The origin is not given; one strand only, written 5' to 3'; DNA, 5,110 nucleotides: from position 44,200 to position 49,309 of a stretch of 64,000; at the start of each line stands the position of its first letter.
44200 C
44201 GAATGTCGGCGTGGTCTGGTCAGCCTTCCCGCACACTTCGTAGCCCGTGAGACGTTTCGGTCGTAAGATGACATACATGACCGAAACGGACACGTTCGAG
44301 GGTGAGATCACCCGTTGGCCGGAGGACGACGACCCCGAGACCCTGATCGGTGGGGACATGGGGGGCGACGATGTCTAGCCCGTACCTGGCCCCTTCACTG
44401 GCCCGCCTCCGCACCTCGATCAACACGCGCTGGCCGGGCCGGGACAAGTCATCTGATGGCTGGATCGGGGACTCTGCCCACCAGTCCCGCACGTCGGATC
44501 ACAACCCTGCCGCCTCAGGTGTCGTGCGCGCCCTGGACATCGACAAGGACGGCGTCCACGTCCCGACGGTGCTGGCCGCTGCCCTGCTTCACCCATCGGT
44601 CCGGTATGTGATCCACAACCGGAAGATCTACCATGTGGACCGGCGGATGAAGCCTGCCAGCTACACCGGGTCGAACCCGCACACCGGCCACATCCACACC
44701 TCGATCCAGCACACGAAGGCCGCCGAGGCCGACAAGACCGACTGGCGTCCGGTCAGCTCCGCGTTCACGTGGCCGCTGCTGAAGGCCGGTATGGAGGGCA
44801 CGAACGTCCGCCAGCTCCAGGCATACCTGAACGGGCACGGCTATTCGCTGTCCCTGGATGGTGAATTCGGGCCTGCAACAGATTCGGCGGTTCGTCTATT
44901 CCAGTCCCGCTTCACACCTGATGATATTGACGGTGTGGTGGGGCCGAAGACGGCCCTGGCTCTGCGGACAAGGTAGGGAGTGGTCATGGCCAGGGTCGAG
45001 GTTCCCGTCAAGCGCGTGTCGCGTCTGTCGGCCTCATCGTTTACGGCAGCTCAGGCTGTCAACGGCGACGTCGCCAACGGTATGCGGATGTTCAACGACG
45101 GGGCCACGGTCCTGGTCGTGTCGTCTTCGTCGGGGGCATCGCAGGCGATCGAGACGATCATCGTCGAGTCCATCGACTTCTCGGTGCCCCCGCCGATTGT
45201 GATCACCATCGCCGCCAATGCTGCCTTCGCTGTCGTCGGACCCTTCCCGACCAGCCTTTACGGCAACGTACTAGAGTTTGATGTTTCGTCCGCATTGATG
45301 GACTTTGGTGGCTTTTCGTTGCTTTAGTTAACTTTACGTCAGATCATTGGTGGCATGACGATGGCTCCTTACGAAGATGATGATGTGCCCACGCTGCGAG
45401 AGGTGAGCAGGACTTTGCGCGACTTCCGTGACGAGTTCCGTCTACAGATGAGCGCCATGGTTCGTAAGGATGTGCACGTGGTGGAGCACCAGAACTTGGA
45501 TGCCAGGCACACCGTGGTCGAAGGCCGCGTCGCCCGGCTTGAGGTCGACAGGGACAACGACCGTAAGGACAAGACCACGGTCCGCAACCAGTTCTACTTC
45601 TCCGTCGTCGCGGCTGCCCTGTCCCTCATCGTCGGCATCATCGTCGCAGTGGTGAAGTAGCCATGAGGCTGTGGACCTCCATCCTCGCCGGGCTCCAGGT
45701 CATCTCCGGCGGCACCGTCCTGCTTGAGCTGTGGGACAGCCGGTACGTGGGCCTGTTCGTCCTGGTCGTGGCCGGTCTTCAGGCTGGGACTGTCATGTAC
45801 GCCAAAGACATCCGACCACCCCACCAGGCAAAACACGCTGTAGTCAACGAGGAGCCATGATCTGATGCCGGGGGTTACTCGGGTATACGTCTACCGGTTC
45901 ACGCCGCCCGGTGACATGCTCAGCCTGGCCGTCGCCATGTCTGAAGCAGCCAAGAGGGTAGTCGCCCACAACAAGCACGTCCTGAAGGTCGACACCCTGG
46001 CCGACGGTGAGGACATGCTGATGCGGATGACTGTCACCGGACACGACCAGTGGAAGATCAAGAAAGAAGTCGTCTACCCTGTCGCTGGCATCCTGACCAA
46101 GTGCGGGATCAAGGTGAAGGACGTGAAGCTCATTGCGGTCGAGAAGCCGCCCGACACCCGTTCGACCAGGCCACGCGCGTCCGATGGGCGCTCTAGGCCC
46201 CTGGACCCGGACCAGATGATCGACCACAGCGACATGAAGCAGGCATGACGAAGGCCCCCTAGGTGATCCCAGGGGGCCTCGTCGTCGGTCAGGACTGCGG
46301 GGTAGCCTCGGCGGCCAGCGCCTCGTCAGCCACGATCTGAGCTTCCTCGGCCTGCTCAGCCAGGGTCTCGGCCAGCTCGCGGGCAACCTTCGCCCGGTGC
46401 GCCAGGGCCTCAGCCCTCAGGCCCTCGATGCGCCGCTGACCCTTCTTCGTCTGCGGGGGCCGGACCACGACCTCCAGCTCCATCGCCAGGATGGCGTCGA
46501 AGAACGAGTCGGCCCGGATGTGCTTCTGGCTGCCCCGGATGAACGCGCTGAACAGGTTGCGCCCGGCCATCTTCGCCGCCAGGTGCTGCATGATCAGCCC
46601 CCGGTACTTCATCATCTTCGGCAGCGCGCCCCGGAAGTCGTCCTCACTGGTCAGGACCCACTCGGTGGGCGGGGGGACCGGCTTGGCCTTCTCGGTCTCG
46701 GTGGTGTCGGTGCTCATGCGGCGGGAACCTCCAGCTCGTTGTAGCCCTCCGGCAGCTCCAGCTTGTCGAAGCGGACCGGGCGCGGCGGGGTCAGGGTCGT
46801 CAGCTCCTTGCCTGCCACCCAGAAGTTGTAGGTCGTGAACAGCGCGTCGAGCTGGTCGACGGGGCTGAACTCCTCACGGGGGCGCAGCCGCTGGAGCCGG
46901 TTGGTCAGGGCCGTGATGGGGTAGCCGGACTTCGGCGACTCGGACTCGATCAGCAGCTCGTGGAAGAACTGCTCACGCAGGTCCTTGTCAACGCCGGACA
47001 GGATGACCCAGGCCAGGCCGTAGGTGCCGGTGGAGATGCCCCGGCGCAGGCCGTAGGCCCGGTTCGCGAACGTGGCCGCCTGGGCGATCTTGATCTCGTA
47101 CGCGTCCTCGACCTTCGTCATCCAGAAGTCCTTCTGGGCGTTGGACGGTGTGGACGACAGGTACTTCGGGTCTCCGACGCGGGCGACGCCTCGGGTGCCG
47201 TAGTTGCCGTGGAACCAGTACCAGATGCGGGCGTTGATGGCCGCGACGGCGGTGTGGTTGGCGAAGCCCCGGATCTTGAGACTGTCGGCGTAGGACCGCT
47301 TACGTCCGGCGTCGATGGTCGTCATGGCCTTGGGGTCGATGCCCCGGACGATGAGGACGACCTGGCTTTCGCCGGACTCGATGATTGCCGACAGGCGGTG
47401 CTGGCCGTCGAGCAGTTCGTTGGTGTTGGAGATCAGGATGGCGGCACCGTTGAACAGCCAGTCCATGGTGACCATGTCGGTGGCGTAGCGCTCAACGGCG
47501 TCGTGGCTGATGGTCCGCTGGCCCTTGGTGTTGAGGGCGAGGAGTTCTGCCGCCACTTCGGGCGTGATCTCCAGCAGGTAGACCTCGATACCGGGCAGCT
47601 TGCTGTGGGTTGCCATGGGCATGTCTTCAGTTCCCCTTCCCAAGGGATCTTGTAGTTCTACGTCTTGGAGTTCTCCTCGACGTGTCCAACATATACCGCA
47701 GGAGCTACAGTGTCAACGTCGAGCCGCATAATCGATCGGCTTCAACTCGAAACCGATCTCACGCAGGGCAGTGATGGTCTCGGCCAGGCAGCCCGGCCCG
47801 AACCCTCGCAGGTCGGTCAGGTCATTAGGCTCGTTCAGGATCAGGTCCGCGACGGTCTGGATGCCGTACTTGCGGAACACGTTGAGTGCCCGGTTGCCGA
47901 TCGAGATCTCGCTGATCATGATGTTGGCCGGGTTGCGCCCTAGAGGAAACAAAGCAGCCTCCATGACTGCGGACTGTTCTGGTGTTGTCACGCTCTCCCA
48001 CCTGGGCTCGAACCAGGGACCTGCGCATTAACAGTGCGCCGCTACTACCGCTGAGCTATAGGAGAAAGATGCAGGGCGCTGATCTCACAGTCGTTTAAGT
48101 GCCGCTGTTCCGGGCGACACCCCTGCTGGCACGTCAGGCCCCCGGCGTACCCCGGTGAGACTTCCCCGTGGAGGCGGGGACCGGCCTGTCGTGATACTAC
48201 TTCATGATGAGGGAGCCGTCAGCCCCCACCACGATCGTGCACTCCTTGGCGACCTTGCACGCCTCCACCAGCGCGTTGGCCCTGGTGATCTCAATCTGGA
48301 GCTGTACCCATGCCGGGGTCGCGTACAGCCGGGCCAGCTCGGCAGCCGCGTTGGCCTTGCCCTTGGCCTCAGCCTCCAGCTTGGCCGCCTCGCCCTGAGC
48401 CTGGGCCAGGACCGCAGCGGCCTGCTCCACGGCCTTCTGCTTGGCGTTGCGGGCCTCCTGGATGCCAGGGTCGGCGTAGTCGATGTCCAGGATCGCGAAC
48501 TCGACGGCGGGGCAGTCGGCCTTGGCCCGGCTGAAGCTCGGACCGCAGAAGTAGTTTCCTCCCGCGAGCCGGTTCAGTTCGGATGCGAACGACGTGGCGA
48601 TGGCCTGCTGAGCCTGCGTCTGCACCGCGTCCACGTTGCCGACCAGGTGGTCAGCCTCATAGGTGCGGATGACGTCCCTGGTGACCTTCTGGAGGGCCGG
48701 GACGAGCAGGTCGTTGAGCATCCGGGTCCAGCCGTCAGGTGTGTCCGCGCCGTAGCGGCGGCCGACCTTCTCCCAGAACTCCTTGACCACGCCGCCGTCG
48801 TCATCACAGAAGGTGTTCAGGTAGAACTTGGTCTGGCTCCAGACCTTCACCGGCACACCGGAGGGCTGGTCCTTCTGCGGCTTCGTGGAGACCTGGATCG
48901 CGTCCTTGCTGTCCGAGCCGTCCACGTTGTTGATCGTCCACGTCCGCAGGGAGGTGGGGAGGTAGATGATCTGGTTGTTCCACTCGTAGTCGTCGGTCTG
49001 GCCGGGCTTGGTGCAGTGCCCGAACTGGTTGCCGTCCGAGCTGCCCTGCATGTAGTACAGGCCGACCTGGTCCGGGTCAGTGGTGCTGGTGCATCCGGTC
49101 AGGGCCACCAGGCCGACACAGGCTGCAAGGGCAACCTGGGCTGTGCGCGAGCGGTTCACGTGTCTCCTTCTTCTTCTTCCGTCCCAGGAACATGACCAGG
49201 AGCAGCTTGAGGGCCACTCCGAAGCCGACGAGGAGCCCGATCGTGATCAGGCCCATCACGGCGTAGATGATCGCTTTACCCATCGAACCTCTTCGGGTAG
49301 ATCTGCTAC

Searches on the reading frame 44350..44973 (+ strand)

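Call 69: search_protein_families(library=pfam, proteins=[window:44350-44973:+], max_evalue=0.01)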
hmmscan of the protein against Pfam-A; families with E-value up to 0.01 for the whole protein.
window:44350-44973:+ (208 aa): 2 families
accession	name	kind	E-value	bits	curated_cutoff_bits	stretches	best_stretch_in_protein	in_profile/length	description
PF01471.23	PG_binding_1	-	2.5e-14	53.6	23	1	150-205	2-57/57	Putative peptidoglycan binding domain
PF09374.15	PG_binding_3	-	7.7e-07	29.7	24.6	1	153-186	3-33/76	Predicted Peptidoglycan domain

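Call 70: search_protein_families(library=phrogs, proteins=[window:44350-44973:+], max_evalue=0.001)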
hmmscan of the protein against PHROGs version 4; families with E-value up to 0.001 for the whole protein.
window:44350-44973:+ (208 aa): 10 families
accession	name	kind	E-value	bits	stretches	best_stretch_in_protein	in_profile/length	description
phrog_1493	-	lysis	1e-14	55.5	1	19-206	141-306/394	endolysin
phrog_2649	-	lysis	2.9e-13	51.3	1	112-206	149-236/261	endolysin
phrog_1224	-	head and packaging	6.9e-13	49.6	1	144-206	4-65/438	endolysin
phrog_32486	-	unknown function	5.6e-11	43.4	1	20-130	18-128/170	-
phrog_17214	-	lysis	3.3e-08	34.6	1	117-206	215-313/322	endolysin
phrog_6707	-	lysis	7.6e-07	29.3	1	149-205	184-242/311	endolysin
phrog_16428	-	lysis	2.6e-06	27.4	1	158-206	472-519/520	endolysin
phrog_1512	-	lysis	9.3e-06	26.8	1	130-205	156-242/314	endolysin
phrog_880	-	lysis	0.0001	22.8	1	152-207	375-433/435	endolysin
phrog_102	-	lysis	0.00081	19.9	0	140-205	7-78/369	endolysin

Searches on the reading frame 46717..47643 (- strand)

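Call 18: search_protein_families(library=pfam, proteins=[window:46717-47643:-], max_evalue=0.01)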
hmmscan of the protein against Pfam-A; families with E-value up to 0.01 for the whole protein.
window:46717-47643:- (309 aa): 0 families

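Call 19: search_protein_families(library=phrogs, proteins=[window:46717-47643:-], max_evalue=0.001)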
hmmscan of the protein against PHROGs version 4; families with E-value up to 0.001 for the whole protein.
window:46717-47643:- (309 aa): 1 family
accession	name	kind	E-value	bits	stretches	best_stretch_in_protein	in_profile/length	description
phrog_5931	-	unknown function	1.6e-50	173.2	1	19-291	8-268/282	-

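Call 69: search_protein_families(library=pfam, proteins=[window:46717-47643:-], max_evalue=0.01)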
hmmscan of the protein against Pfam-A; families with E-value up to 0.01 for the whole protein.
window:46717-47643:- (309 aa): 0 families

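Call 86: search_protein_families(library=ncbifam, proteins=[window:46717-47643:-], max_evalue=0.1)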
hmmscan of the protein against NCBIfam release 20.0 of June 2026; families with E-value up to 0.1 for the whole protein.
window:46717-47643:- (309 aa): 1 family
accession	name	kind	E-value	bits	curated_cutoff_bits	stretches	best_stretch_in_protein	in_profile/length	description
NF007743.0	PRK10423.1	equivalog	0.019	14.1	531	1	35-105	120-190/330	ribose operon transcriptional repressor RbsR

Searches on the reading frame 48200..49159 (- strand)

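Call 21: search_protein_families(library=phrogs, proteins=[window:48200-49159:-], max_evalue=0.001)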
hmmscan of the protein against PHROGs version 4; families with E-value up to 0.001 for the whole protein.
window:48200-49159:- (320 aa): 1 family
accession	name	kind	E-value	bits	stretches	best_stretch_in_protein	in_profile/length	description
phrog_200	-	other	9.2e-09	35.9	1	9-289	86-330/379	lipoprotein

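Call 69: search_protein_families(library=pfam, proteins=[window:48200-49159:-], max_evalue=0.01)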
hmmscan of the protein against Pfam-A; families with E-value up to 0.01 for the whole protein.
window:48200-49159:- (320 aa): 1 family
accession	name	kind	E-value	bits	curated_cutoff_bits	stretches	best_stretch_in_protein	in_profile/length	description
PF01145.31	Band_7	-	4.2e-08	33.9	23.6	1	26-258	2-176/176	SPFH domain / Band 7 family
